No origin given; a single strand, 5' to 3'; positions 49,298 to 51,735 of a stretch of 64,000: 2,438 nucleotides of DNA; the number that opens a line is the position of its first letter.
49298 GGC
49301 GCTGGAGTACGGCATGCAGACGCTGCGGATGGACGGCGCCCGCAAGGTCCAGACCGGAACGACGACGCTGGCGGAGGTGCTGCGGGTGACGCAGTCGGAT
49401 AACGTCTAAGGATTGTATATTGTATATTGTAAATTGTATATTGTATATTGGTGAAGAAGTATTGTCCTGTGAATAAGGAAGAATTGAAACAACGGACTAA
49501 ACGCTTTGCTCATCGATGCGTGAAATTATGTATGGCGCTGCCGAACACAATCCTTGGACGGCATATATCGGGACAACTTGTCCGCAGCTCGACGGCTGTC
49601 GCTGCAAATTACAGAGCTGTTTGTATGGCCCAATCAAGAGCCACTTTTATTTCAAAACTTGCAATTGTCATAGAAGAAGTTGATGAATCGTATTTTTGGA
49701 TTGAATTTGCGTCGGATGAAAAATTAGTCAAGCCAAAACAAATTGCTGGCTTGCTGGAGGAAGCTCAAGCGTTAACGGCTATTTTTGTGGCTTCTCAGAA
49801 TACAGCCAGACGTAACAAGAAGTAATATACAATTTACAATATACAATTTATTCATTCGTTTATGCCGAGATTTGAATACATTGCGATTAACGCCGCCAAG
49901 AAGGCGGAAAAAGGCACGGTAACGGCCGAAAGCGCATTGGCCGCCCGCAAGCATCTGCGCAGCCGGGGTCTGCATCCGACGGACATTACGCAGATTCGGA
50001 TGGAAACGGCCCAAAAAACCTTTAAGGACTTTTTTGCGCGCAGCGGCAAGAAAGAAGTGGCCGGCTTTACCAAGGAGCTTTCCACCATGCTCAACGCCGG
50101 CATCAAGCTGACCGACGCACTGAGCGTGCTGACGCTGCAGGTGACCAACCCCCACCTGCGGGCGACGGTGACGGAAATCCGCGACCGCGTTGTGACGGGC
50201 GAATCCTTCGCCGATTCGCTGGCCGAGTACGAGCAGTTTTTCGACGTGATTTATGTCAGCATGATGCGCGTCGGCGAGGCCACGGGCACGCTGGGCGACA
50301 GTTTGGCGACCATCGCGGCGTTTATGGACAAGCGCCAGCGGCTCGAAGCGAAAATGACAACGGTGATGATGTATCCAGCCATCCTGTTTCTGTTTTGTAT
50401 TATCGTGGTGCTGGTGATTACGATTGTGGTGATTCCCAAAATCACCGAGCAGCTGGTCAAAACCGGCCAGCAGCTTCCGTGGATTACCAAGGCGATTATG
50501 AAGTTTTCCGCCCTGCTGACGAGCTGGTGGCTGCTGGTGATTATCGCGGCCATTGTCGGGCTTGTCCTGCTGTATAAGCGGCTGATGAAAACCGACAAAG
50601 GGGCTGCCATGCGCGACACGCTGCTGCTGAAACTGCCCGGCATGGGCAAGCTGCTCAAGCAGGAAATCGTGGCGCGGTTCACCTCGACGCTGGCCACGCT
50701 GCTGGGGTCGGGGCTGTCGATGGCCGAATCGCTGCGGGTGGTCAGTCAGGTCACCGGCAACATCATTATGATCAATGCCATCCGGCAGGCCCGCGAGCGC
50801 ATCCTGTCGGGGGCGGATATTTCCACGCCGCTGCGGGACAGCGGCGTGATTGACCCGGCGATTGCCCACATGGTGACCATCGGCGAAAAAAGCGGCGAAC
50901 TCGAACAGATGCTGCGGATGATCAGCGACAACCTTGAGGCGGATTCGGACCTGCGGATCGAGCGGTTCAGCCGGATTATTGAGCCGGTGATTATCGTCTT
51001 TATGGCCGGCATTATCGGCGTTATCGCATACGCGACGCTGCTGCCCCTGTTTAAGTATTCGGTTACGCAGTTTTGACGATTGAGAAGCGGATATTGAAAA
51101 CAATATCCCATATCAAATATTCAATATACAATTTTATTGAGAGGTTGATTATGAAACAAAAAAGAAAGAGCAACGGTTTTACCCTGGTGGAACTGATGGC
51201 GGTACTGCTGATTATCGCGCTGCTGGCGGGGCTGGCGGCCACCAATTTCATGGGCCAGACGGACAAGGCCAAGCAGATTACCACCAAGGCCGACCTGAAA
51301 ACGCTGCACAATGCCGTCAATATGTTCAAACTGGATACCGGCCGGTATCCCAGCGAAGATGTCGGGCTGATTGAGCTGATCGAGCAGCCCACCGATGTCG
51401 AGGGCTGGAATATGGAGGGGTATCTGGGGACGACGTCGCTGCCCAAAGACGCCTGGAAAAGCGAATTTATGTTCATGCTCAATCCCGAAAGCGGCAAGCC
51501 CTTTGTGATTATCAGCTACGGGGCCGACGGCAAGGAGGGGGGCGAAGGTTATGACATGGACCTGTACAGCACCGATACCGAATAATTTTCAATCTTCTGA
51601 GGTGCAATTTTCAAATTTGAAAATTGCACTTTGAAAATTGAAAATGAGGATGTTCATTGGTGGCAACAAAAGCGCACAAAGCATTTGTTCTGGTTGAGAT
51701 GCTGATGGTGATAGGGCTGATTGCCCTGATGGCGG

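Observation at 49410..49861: Four-helix-bundle (23S-rRNA-IVS/Avd family) gene bracketed by a perfect 22-bp inverted repeat of ATTGTAT heptamers, inserted between gspE and gspF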

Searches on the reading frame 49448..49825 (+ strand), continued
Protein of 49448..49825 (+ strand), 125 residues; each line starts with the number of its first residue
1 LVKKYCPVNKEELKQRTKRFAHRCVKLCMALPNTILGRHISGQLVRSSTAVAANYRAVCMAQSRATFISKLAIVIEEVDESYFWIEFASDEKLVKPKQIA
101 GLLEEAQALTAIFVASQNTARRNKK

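Call 61: fold_search(model_id=the predicted structure, library=pdb)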
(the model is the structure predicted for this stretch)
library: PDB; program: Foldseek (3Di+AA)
matches with E <= 10: 556; with E <= 0.001: 7
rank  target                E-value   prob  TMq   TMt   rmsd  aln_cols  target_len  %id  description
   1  2rld_E                2.3e-05  1.00  0.82  0.89   1.9       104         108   30  CRYSTAL STRUCTURE OF A PROTEIN WITH UNKNOWN FUNCTION FROM S23 RIBOSOMAL PROTEIN FAMILY (BT_0352) FROM BACTEROIDES THET (released 2007-10-30)
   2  2rld_B                2.8e-05  1.00  0.84  0.88   1.6       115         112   28  CRYSTAL STRUCTURE OF A PROTEIN WITH UNKNOWN FUNCTION FROM S23 RIBOSOMAL PROTEIN FAMILY (BT_0352) FROM BACTEROIDES THET (released 2007-10-30)
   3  2rld_C                9.1e-05  1.00  0.82  0.83   2.0       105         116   30  CRYSTAL STRUCTURE OF A PROTEIN WITH UNKNOWN FUNCTION FROM S23 RIBOSOMAL PROTEIN FAMILY (BT_0352) FROM BACTEROIDES THET (released 2007-10-30)
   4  2rld_A                3.3e-04  1.00  0.82  0.84   2.5       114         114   27  CRYSTAL STRUCTURE OF A PROTEIN WITH UNKNOWN FUNCTION FROM S23 RIBOSOMAL PROTEIN FAMILY (BT_0352) FROM BACTEROIDES THET (released 2007-10-30)
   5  2rld_D                5.9e-04  1.00  0.82  0.89   2.0       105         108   30  CRYSTAL STRUCTURE OF A PROTEIN WITH UNKNOWN FUNCTION FROM S23 RIBOSOMAL PROTEIN FAMILY (BT_0352) FROM BACTEROIDES THET (released 2007-10-30)
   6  2gsc_B                9.1e-04  1.00  0.82  0.83   1.5       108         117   14  Crystal Structure of the Conserved Hypothetical Cytosolic Protein Xcc0516 from Xanthomonas campestris (released 2006-10-03)
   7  2gsc_E                9.1e-04  1.00  0.81  0.85   1.5       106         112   14  Crystal Structure of the Conserved Hypothetical Cytosolic Protein Xcc0516 from Xanthomonas campestris (released 2006-10-03)
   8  2gsc_D                3.0e-03  1.00  0.81  0.83   1.7       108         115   14  Crystal Structure of the Conserved Hypothetical Cytosolic Protein Xcc0516 from Xanthomonas campestris (released 2006-10-03)
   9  2gsc_A                3.7e-03  1.00  0.79  0.83   2.0       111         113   14  Crystal Structure of the Conserved Hypothetical Cytosolic Protein Xcc0516 from Xanthomonas campestris (released 2006-10-03)
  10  2gsc_C                1.1e-02  1.00  0.77  0.83   1.7       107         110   13  Crystal Structure of the Conserved Hypothetical Cytosolic Protein Xcc0516 from Xanthomonas campestris (released 2006-10-03)
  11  2lqg_MODEL_1_A        5.1e-02  1.00  0.60  0.53   4.8       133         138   13  Solution Structure of the R4 domain of talin (released 2013-02-13)
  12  1x8z_C                6.3e-02  1.00  0.59  0.49   4.7       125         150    7  Crystal structure of a pectin methylesterase inhibitor from Arabidopsis thaliana (released 2004-12-28)
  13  8ub7_E                6.6e-02  1.00  0.76  0.80   2.3       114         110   12  Diversity-generating retroelement (DGR) ribonucleoprotein reverse transcriptase - Active state (N-occupied) (released 2024-10-23)
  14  4dwl_D                8.7e-02  1.00  0.76  0.83   2.0       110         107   12  Avd molecule from Bordetella bacteriophage DGR (released 2013-02-27)
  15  1x90_A                9.7e-02  1.00  0.70  0.58   2.9       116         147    5  Crystal structure of mutant form B of a pectin methylesterase inhibitor from Arabidopsis (released 2004-12-28)
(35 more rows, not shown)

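Call 62: find_related_loci(query=A1, collection=viral_contigs, flank=2500)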
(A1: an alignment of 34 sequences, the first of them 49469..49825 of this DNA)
Query A1 (118 aa) in viral_contigs; peptide patterns used: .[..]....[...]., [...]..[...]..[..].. (x = any residue, [..] = any of these).
81 stretches matched a pattern, but none encodes a relative of the query by tblastn (E <= 1e-3).

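Call 67: search_dna_similar(query=window:49469-49825:+, collection=plasmids, mode=protein, max_evalue=0.00001, max_rows=25)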
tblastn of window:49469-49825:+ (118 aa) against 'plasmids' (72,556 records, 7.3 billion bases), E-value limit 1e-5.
Records with a match: 27; places in all: 34; records where one place covers at least 80% of the query: 27.
Best place of each record, by identity: <60% 27.
By first word of the organism name: Nostoc 15; Planktothrix 3; Candidatus 2; Bernardetia 1; Gloeocapsa 1; Dolichospermum 1; Pseudanabaena 1; Treponema 1; Aulosira 1; Anabaena 1.
By predicted mobility (MOB-suite, as given by PLSDB): non-mobilizable 14; conjugative 8; mobilizable 5.
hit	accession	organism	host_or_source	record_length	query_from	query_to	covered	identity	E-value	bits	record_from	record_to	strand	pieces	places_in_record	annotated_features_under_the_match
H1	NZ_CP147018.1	Bernardetia sp. Wsw4-3y2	Red alga,Red algae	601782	3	117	97%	47.0%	7e-26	107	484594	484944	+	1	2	four helix bundle protein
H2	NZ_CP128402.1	Candidatus Chlorohelix allophototropha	Single colony of Candidatus Chlorohelix ...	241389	1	118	100%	42.4%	2e-22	97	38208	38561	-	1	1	four helix bundle protein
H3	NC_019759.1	Gloeocapsa sp. PCC 7428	-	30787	1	118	100%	41.5%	9e-23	99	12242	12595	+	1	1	four helix bundle protein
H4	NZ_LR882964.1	Planktothrix agardhii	-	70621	1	118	100%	40.7%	7e-23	99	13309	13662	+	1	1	four helix bundle protein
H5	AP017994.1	Planktothrix agardhii NIES-204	-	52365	1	118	100%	40.7%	9e-23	99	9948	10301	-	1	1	hypothetical protein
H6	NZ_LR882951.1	Planktothrix agardhii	-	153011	1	118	100%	40.7%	9e-23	99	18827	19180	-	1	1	four helix bundle protein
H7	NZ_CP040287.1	Nostoc sp. C057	Phaeoceros,pure culture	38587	3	118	98%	38.5%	9e-18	84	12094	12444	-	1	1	four helix bundle protein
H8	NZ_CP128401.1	Candidatus Chlorohelix allophototropha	Single colony of Candidatus Chlorohelix ...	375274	1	114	97%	38.8%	6e-18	85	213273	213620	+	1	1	four helix bundle protein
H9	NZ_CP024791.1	Nostoc flagelliforme CCNUN1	cell culture,desert soil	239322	3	114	95%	38.1%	7e-17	82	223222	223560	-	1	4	four helix bundle protein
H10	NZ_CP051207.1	Dolichospermum flos-aquae CCAP 1403/13F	cell culture,freshwater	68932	6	109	88%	40.0%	4e-13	71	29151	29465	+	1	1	four helix bundle protein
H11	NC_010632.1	Nostoc punctiforme PCC 73102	-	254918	1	109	92%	37.8%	8e-12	67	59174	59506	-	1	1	four helix bundle protein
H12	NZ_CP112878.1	Pseudanabaena galeata CCNP1313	-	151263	5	107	87%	39.8%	6e-19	87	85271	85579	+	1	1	four helix bundle protein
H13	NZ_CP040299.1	Nostoc sp. TCL26-01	Leiosporoceros dussii,pure culture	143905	1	108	92%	37.6%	2e-13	72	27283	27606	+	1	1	four helix bundle protein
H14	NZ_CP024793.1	Nostoc flagelliforme CCNUN1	cell culture,desert soil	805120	9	109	86%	40.2%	7e-13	70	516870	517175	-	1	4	four helix bundle protein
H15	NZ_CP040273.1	Nostoc sp. C052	Blasia pusilla,pure culture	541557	9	109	86%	40.2%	1e-12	69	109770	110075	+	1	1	four helix bundle protein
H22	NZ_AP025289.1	Treponema saccharophilum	-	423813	6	116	94%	33.3%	4e-12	68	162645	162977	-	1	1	four helix bundle protein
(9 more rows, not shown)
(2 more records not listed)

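Call 68: get_annotated_region(hit=H1, flank=1800)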
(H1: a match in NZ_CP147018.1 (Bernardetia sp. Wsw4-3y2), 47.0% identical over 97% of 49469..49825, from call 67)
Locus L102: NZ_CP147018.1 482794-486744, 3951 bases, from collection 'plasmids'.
description: Bernardetia sp. Wsw4-3y2 plasmid plasmd1, complete sequence
organism: Bernardetia sp. Wsw4-3y2 (NCBI taxid 3127471)
taxonomy: Bacteria; Bacteroidota; Cytophagia; Cytophagales; Bernardetiaceae; Bernardetia; Bernardetia sp. Wsw4-3y2
host: -; source: Red alga,Red algae; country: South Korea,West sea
typing (MOB-suite, as given by PLSDB): non-mobilizable
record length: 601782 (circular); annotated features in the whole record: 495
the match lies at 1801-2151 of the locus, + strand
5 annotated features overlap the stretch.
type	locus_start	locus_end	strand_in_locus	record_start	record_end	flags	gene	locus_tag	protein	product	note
CDS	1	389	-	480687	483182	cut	-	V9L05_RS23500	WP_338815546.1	TonB-dependent receptor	-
CDS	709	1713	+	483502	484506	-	-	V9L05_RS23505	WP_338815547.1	beta-ketoacyl-ACP synthase III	GO:0006633 - fatty acid biosynthetic process [Evidence IEA]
CDS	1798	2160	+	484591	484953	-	-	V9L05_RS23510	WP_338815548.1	four helix bundle protein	-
CDS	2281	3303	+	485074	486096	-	-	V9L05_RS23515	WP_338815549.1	M20/M25/M40 family metallo-hydrolase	-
CDS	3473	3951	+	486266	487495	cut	-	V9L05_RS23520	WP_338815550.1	AAA family ATPase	-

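Call 69: get_annotated_region(hit=H3, flank=1800)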
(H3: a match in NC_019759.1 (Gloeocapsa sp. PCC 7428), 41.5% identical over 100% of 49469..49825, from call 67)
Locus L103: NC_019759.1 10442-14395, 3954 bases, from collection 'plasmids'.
description: Gloeocapsa sp. PCC 7428 plasmid pGLO7428.03, complete sequence
organism: Gloeocapsa sp. PCC 7428 (NCBI taxid 1173026)
taxonomy: Bacteria; Cyanobacteriota; Cyanophyceae; Chroococcales; Chroococcaceae; Gloeocapsa; Gloeocapsa sp. PCC 7428
host: -; source: -; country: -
typing (MOB-suite, as given by PLSDB): mobilizable; replicon rep_cluster_1726; relaxase MOBV
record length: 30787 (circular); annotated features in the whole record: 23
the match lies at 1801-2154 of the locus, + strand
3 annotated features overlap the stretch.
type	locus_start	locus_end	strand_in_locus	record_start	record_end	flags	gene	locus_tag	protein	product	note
CDS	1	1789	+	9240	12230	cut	-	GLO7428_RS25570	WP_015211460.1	DUF1156 domain-containing protein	-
CDS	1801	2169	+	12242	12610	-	-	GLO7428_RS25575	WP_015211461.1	four helix bundle protein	-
CDS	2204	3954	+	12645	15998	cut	-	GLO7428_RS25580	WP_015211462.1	Swt1 family HEPN domain-containing protein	-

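Call 70: get_annotated_region(hit=H4, flank=1800)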
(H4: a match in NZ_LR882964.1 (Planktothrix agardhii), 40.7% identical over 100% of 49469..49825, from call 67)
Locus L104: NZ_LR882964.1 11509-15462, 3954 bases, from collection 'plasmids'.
description: Planktothrix agardhii strain No.66 plasmid p1
organism: Planktothrix agardhii (NCBI taxid 1160)
taxonomy: Bacteria; Cyanobacteriota; Cyanophyceae; Oscillatoriales; Microcoleaceae; Planktothrix; Planktothrix agardhii
host: -; source: -; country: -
typing (MOB-suite, as given by PLSDB): non-mobilizable
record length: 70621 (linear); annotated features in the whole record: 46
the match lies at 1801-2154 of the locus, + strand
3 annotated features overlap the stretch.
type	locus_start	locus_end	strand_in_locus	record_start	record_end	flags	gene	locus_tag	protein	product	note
CDS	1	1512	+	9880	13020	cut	drmD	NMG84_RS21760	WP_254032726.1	DISARM system SNF2-like helicase DrmD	-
CDS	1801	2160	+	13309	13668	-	-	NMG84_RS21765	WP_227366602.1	four helix bundle protein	-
CDS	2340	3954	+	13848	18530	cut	-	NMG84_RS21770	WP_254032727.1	type IIL restriction-modification enzyme MmeI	-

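Call 71: get_annotated_region(hit=H22, flank=1800)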
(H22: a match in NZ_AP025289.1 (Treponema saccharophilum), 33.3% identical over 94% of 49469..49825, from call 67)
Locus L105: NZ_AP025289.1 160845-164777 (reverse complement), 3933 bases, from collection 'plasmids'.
description: Treponema saccharophilum strain JCM 32279 plasmid pTS1, complete sequence
organism: Treponema saccharophilum (NCBI taxid 165)
taxonomy: Bacteria; Spirochaetota; Spirochaetia; Spirochaetales; Treponemataceae; Treponema; Treponema saccharophilum
host: -; source: -; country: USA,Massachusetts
typing (MOB-suite, as given by PLSDB): non-mobilizable
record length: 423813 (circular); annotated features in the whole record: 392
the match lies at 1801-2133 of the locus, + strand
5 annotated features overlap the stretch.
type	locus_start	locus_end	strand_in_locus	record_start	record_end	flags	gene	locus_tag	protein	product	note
CDS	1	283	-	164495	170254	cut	-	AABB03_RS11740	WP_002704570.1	EAL domain-containing protein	-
CDS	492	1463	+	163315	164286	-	-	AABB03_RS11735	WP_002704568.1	DMT family transporter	GO:0055085 - transmembrane transport [Evidence IEA]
CDS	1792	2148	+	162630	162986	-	-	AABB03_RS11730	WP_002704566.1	four helix bundle protein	-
CDS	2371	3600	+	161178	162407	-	-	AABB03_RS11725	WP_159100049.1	DUF4832 domain-containing protein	-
CDS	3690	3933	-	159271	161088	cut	-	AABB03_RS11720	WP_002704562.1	GGDEF domain-containing phosphodiesterase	-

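Call 72: get_annotated_region(hit=H2, flank=1800)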
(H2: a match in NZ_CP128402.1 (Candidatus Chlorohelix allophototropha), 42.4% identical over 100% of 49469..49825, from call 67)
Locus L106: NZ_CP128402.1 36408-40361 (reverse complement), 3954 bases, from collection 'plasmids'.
description: Candidatus Chlorohelix allophototropha isolate L227-S17 plasmid unnamed2, complete sequence
organism: Candidatus Chlorohelix allophototropha (NCBI taxid 3003348)
taxonomy: Bacteria; Chloroflexota; Chloroflexia; Candidatus Chloroheliales; Candidatus Chloroheliaceae; Candidatus Chlorohelix; Candidatus Chlorohelix allophototropha
host: -; source: Single colony of Candidatus Chlorohelix allophototropha from a non-axenic enrichment (subculture 19.9); ...; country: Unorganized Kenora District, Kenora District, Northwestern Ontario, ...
typing (MOB-suite, as given by PLSDB): non-mobilizable
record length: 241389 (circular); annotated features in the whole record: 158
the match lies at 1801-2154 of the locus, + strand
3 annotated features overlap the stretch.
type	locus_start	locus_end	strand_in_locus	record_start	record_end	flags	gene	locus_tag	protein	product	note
CDS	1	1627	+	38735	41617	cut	-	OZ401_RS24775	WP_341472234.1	DUF1156 domain-containing protein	-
CDS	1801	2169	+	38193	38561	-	-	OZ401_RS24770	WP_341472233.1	four helix bundle protein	-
CDS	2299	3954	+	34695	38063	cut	-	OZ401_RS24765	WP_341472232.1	Swt1 family HEPN domain-containing protein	-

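Call 92: search_solved_structures(query=A1, max_evalue=0.001, show_alignments=1)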
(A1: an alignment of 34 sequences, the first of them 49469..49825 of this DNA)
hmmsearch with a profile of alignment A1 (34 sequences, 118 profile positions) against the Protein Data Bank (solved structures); distinct sequences matched with E-value up to 0.001: 1.
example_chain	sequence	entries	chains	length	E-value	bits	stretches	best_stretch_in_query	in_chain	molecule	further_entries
2rld_A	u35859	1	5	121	8e-20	74.1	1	1-116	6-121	Uncharacterized protein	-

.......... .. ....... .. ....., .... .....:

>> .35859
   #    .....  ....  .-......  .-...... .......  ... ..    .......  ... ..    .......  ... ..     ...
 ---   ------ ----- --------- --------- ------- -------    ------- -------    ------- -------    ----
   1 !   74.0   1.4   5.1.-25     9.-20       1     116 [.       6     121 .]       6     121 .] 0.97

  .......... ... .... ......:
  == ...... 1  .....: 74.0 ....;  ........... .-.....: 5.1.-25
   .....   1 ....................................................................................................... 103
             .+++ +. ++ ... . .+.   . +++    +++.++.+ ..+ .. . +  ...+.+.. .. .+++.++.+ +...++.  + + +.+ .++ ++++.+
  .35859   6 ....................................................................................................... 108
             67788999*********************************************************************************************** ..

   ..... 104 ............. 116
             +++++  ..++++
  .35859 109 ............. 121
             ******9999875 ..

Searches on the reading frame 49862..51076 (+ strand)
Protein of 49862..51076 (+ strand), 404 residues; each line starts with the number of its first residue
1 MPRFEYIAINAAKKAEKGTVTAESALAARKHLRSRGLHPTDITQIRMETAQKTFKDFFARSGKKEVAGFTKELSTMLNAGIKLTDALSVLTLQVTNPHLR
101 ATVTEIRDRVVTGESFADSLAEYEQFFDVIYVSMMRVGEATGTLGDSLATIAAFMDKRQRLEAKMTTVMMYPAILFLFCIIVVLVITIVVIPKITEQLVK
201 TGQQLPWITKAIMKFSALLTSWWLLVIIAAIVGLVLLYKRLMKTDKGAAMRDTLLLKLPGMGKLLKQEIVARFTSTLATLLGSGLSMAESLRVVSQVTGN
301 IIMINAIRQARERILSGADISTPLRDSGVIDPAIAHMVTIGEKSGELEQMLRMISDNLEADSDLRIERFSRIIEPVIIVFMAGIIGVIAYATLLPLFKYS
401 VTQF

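Call 3: search_protein_families(library=pfam, proteins=[window:49862-51076:+], max_evalue=0.01)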
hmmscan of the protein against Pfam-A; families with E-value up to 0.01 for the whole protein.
window:49862-51076:+ (404 aa): 1 family
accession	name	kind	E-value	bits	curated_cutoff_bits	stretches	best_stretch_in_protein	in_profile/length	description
PF00482.28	T2SSF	-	4e-52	175.9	25.2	2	69-192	1-125/125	Type II secretion system (T2SS), protein F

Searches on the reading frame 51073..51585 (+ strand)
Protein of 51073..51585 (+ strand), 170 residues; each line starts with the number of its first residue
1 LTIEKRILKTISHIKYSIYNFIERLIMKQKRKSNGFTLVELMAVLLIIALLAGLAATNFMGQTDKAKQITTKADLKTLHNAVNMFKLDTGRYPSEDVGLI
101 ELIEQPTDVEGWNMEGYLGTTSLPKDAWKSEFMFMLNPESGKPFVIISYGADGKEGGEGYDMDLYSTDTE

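Call 3: search_protein_families(library=pfam, proteins=[window:51073-51585:+], max_evalue=0.01)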
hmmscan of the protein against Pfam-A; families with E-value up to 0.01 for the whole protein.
window:51073-51585:+ (170 aa): 2 families
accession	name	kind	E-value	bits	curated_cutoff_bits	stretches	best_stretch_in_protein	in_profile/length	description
PF08334.16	T2SSG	-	8e-29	100.3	21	1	58-165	1-106/108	Type II secretion system (T2SS), protein G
PF07963.17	N_methyl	-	7.9e-08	32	21.2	1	30-55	1-26/27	Prokaryotic N-terminal methylation motif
